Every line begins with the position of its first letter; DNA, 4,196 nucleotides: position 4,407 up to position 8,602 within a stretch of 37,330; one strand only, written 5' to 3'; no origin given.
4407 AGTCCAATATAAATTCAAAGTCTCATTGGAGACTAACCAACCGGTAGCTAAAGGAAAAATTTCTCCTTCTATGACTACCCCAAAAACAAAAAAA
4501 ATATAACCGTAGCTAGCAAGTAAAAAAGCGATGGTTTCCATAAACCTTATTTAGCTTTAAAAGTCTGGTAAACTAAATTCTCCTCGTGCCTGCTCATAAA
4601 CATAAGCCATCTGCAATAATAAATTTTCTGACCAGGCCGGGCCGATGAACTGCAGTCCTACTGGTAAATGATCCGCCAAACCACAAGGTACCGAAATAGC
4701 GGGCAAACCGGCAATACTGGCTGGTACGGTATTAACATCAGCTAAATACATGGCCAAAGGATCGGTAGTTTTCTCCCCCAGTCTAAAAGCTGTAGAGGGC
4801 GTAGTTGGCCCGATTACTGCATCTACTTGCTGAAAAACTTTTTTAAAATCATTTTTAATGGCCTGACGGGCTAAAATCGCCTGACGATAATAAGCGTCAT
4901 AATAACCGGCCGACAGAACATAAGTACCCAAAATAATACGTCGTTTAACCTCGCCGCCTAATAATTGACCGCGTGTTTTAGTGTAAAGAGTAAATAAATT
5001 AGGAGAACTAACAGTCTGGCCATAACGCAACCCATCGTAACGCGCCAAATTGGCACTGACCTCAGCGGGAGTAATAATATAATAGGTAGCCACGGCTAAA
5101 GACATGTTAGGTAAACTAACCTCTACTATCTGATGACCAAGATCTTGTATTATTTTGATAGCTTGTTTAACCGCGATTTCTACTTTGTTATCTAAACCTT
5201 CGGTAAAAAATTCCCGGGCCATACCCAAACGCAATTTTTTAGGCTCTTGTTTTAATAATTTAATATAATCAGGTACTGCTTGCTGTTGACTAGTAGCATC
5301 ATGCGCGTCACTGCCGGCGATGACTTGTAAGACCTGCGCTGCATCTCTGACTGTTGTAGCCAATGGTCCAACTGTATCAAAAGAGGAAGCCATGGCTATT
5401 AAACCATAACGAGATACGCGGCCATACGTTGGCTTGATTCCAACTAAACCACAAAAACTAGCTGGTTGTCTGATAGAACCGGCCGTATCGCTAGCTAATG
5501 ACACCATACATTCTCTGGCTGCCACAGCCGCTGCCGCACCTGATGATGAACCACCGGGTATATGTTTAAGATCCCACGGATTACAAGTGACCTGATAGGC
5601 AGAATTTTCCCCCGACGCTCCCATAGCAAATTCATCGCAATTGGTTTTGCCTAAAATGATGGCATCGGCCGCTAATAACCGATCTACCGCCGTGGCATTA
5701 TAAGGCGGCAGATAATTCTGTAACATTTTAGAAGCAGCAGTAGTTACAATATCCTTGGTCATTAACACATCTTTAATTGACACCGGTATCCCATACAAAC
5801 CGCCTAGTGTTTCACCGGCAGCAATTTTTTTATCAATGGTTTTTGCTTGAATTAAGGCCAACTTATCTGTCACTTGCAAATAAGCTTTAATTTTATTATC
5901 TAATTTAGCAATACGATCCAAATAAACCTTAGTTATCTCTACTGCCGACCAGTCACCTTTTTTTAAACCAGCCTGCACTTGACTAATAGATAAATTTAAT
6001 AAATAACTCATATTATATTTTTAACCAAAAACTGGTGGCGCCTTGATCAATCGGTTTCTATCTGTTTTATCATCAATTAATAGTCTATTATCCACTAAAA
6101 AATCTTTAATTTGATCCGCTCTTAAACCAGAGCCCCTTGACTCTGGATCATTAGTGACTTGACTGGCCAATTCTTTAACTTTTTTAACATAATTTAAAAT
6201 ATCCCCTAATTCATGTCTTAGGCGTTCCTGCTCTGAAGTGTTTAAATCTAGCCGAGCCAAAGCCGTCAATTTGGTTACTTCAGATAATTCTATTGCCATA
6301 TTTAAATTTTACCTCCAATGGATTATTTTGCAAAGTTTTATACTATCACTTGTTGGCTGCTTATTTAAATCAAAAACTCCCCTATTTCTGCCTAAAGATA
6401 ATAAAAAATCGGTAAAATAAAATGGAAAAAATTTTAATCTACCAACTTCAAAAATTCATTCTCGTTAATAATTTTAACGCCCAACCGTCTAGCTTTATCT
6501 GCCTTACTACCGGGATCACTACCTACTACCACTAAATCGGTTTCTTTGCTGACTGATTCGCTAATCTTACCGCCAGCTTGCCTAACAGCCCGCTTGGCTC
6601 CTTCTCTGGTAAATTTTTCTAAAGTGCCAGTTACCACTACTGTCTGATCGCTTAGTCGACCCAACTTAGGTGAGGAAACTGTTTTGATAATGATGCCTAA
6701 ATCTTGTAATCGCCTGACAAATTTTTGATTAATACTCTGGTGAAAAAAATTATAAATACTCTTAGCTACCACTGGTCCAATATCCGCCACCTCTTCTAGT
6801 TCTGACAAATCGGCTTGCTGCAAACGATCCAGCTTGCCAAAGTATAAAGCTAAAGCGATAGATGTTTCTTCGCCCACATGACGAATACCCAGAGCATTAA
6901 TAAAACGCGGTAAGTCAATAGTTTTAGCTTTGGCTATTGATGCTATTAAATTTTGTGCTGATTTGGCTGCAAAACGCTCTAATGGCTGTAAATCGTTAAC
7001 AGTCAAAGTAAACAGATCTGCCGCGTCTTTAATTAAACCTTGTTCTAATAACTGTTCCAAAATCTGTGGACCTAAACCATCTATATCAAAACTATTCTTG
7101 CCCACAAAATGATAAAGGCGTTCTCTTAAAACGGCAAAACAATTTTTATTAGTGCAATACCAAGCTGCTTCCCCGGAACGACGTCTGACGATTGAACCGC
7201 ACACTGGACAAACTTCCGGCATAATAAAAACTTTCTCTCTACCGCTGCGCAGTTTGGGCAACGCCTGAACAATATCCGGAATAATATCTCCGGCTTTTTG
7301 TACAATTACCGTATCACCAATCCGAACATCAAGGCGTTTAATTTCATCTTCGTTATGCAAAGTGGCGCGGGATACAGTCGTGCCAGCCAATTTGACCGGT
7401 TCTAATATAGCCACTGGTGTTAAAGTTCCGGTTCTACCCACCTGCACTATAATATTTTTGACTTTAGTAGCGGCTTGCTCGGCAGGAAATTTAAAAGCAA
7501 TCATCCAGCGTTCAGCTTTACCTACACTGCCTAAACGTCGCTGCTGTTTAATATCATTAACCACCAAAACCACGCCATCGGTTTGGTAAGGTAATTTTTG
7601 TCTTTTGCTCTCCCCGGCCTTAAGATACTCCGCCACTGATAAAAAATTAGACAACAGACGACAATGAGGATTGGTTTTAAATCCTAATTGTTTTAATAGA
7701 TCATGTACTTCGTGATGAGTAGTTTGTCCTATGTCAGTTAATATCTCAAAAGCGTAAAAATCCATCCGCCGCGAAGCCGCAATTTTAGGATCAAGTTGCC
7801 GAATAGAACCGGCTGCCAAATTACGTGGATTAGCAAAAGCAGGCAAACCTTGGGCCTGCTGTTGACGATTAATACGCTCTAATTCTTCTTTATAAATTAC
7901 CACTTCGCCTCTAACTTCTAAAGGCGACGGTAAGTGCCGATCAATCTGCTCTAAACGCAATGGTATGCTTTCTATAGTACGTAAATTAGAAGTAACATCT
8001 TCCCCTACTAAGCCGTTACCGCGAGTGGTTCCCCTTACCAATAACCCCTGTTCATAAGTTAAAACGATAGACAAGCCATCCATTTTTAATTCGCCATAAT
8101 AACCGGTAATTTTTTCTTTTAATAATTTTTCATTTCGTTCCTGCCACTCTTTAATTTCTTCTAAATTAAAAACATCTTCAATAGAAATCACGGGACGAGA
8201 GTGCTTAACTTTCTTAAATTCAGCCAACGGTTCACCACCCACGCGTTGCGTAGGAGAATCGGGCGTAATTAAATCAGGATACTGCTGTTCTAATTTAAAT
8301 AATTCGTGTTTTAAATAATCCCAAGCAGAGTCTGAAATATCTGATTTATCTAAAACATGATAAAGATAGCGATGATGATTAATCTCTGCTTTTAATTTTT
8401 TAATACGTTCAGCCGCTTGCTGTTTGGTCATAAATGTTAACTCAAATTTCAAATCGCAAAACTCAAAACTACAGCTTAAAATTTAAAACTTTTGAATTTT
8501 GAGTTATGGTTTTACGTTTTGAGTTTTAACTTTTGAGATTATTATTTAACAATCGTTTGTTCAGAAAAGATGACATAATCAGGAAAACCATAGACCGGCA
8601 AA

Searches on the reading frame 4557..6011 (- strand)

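Call 19: search_protein_families(library=ncbifam, proteins=[window:4557-6011:-], max_evalue=0.00001)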
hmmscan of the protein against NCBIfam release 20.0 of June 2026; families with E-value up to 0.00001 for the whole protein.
window:4557-6011:- (484 aa): 26 families (the best 25 are shown)
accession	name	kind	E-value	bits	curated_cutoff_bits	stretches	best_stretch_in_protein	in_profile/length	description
TIGR00132.1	gatA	equivalog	7.9e-180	598.6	481.1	1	14-475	3-463/466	Asp-tRNA(Asn)/Glu-tRNA(Gln) amidotransferase subunit GatA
NF006631.0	PRK09201.1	equivalog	9.4e-99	331.2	461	1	6-475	6-454/466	AtzE family amidohydrolase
NF005688.0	PRK07488.1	equivalog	2.7e-94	316.7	532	1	3-477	7-467/474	indoleacetamide hydrolase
TIGR02715.1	amido_AtzE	subfamily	1.9e-92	310.6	425.75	1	9-474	2-446/452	AtzE family amidohydrolase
NF005565.0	PRK07235.1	subfamily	1.3e-90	304.5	545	1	61-478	78-503/506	amidase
NF006006.0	PRK08137.1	equivalog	2.3e-87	294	534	1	6-478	33-513/529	amidase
NF004815.0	PRK06169.1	equivalog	2.2e-81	273.8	506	2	6-306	9-308/471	amidase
NF005517.0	PRK07139.1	equivalog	9.8e-81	271.7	546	1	72-473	37-430/439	amidase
NF005450.0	PRK07042.1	equivalog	3.3e-74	250.1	458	2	2-299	2-295/464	amidase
NF005686.0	PRK07486.1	subfamily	3.4e-72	243.7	465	2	4-300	11-310/486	amidase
NF005687.0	PRK07487.1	subfamily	6e-71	239.6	428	1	4-480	5-460/468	amidase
NF005460.0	PRK07056.1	subfamily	6.1e-71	239.7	447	2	8-304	9-298/457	amidase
NF004717.0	PRK06061.1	equivalog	7.1e-70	236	498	1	10-475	20-466/483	amidase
NF006043.0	PRK08186.1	subfamily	5.6e-69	233.1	487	2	6-305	6-298/600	allophanate hydrolase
NF004816.0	PRK06170.1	equivalog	6.8e-66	222.9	503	2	8-320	13-331/493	amidase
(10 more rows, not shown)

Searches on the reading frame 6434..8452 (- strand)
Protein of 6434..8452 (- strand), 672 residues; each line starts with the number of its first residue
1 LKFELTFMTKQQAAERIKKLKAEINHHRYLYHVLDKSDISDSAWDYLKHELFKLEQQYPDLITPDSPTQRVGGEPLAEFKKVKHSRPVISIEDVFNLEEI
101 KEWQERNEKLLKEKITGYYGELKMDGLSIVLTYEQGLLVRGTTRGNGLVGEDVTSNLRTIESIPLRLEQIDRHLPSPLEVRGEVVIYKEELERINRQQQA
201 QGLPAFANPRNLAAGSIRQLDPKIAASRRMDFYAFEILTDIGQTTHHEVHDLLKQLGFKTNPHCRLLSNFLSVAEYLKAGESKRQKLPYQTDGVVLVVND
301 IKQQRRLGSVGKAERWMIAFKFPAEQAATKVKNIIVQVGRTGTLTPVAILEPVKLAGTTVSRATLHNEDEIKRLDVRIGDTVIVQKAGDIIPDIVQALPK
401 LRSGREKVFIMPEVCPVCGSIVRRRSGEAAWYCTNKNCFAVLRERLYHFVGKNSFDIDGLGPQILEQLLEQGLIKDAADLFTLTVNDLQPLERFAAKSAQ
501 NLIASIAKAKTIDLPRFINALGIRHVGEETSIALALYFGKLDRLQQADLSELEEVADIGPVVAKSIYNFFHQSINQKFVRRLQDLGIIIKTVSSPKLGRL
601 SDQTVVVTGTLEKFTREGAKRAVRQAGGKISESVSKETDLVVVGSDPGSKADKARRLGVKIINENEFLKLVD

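Call 19: search_protein_families(library=ncbifam, proteins=[window:6434-8452:-], max_evalue=0.00001)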
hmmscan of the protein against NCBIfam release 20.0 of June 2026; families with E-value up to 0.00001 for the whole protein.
window:6434-8452:- (672 aa): 6 families
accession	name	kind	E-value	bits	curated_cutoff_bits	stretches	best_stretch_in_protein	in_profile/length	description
NF005932.1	PRK07956.1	equivalog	4.9e-251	834.9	369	1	15-670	1-663/664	NAD-dependent DNA ligase LigA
TIGR00575.1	dnlj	equivalog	7.1e-239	794.5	444.45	1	20-667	1-652/652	NAD-dependent DNA ligase LigA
NF010931.0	PRK14351.1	equivalog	2e-182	608.4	1051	1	8-672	27-683/692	NAD-dependent DNA ligase LigA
NF010930.0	PRK14350.1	equivalog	6.2e-118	394.9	652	1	13-670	5-664/669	NAD-dependent DNA ligase LigA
NF005987.0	PRK08097.1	equivalog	2.4e-57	194.7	498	1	8-586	25-556/562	NAD-dependent DNA ligase LigB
NF004844.0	PRK06195.1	equivalog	3.9e-09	36.3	373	1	597-653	218-283/309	DNA polymerase III subunit epsilon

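Call 82: find_homologous_proteins(query=window:6434-8452:-, max_evalue=1e-150)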
Query window:6434-8452:- (672 aa): 7882 proteins with E <= 1e-150 among 8000 candidates; the best 120 are listed.
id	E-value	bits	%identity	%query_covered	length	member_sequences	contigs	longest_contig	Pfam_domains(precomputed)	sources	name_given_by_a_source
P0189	0.0e+0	1476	100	99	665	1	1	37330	PF12826.14,PF03120.23,PF14520.13,PF01653.24,PF00533.34,PF03119.22,PF22745.3,PF12738.14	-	-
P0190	0.0e+0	1184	80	99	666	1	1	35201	PF12826.14,PF03120.23,PF14520.13,PF01653.24,PF00533.34,PF03119.22,PF22745.3,PF12738.14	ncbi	-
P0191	0.0e+0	1162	78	99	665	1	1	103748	PF12826.14,PF03120.23,PF14520.13,PF01653.24,PF00533.34,PF03119.22,PF22745.3,PF12738.14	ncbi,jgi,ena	ncbi:MAG: NAD-dependent DNA ligase LigA [Patescibacteria group bacterium]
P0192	0.0e+0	1084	73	99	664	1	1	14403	PF12826.14,PF03120.23,PF14520.13,PF01653.24,PF00533.34,PF03119.22,PF22745.3,PF12738.14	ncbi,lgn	ncbi:MAG: NAD-dependent DNA ligase LigA [Patescibacteria group bacterium]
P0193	0.0e+0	1055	70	99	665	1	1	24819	PF12826.14,PF03120.23,PF14520.13,PF01653.24,PF00533.34,PF03119.22,PF22745.3,PF12738.14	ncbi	-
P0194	0.0e+0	1030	69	99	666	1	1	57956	PF12826.14,PF03120.23,PF14520.13,PF01653.24,PF00533.34,PF03119.22,PF00633.30,PF22745.3,PF12738.14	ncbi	ncbi:MAG: NAD-dependent DNA ligase LigA [Patescibacteria group bacterium]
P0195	8.9e-295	998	66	99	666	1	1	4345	PF12826.14,PF03120.23,PF14520.13,PF01653.24,PF00533.34,PF03119.22,PF22745.3,PF12738.14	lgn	-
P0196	7.3e-294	995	67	99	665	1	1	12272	PF12826.14,PF03120.23,PF14520.13,PF01653.24,PF00533.34,PF03119.22,PF22745.3,PF12738.14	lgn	-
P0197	4.2e-291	985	65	99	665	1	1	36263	PF12826.14,PF03120.23,PF14520.13,PF01653.24,PF00533.34,PF03119.22,PF22745.3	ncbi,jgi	jgi:DNA ligase (NAD+)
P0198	1.8e-290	983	66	99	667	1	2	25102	PF12826.14,PF03120.23,PF14520.13,PF01653.24,PF00533.34,PF03119.22,PF22745.3,PF12738.14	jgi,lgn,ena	jgi:DNA ligase (NAD+)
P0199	8.5e-289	978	66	99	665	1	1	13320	PF12826.14,PF03120.23,PF14520.13,PF01653.24,PF00533.34,PF03119.22,PF22745.3,PF12738.14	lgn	-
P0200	2.3e-288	976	67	99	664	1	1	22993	PF12826.14,PF03120.23,PF14520.13,PF01653.24,PF00533.34,PF03119.22,PF22745.3,PF12738.14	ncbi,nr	ncbi:MAG: NAD-dependent DNA ligase LigA [Candidatus Kerfeldbacteria bacterium]|nr:NAD-dependent DNA 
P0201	5.4e-288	975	66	99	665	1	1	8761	PF12826.14,PF03120.23,PF14520.13,PF01653.24,PF09414.16,PF00533.34,PF03119.22,PF22745.3,PF12738.14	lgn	-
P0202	1.0e-287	974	66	99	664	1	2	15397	PF12826.14,PF03120.23,PF14520.13,PF01653.24,PF00533.34,PF03119.22,PF22745.3,PF12738.14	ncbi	-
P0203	4.4e-287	972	65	99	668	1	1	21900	PF12826.14,PF03120.23,PF14520.13,PF01653.24,PF00533.34,PF03119.22,PF00633.30,PF22745.3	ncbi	-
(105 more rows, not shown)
